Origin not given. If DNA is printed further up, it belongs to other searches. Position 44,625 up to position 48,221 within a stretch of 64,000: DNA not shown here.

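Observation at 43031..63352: Self-contained ~20 kb secreted-protein system (YHYH, DUF1566, metallophosphoesterase, Kelch, sulfatase) with its own two-component system and ECF sigma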

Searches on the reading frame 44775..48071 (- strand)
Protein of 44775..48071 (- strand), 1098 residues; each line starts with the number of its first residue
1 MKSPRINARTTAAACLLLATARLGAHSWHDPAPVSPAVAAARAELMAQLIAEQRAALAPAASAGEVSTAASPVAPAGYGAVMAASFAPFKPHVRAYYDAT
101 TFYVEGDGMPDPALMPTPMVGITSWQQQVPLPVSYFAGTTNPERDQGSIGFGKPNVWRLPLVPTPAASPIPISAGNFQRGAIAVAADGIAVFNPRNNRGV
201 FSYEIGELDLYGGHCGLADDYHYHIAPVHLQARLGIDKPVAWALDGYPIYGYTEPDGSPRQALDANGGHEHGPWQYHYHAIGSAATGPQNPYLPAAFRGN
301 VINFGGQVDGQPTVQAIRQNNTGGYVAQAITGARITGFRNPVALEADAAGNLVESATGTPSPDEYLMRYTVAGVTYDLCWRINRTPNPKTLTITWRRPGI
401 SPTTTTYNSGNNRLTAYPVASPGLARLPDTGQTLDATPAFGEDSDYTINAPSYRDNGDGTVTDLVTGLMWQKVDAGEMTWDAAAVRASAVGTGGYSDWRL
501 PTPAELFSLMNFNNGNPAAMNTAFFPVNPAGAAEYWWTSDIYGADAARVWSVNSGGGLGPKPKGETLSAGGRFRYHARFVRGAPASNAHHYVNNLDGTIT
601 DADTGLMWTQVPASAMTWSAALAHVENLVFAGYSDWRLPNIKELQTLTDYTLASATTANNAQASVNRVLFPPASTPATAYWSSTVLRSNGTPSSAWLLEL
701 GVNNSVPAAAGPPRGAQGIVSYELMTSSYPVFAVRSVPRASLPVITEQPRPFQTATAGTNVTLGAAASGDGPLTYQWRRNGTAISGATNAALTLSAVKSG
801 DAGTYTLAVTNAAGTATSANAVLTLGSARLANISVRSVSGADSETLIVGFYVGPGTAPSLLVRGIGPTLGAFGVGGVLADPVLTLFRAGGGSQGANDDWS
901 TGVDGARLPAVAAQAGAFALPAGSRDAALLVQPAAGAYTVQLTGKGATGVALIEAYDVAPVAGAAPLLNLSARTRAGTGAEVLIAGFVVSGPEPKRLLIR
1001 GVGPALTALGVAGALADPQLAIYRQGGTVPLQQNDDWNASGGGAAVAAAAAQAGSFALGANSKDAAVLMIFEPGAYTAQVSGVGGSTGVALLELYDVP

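Call 4: search_protein_families(library=pfam, proteins=[window:44775-48071:-], max_evalue=0.01)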
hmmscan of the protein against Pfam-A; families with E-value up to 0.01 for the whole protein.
window:44775-48071:- (1098 aa): 7 families
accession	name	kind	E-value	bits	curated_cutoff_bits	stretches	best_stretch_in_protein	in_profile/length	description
PF07603.17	Lcl_C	-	3.1e-43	147.2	34.9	2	597-702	1-99/117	Lcl C-terminal domain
PF13927.12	Ig_3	-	8.8e-11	42.6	30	1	743-811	2-78/78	Immunoglobulin domain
PF14240.11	YHYH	-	7.7e-09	36.2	25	1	157-252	2-109/193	YHYH protein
PF13895.12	Ig_2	-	2.2e-08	34.7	27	1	743-819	2-73/79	Immunoglobulin domain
PF07679.22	I-set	-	9.5e-08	32.4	23.7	1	743-819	1-85/90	Immunoglobulin I-set domain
PF06832.18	BiPBP_C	-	3.8e-05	23.9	26.8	0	758-818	32-87/90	Penicillin-Binding Protein C-terminus Family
PF00047.31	ig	-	0.00093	19.9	21.8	1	753-812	3-73/81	Immunoglobulin domain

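Call 8: search_protein_families(library=ncbifam, proteins=[window:44775-48071:-], max_evalue=0.01)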
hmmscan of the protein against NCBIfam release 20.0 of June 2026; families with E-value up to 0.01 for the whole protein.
window:44775-48071:- (1098 aa): 2 families
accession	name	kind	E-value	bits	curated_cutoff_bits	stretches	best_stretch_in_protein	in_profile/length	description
NF047850.1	Lsa25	exception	7.6e-10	39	260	0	451-480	29-58/207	surface adhesin Lsa25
NF052322.1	FimD_tip_adhes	equivalog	1.4e-05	24.1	170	1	494-540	595-634/664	fimbrial tip adhesin FimD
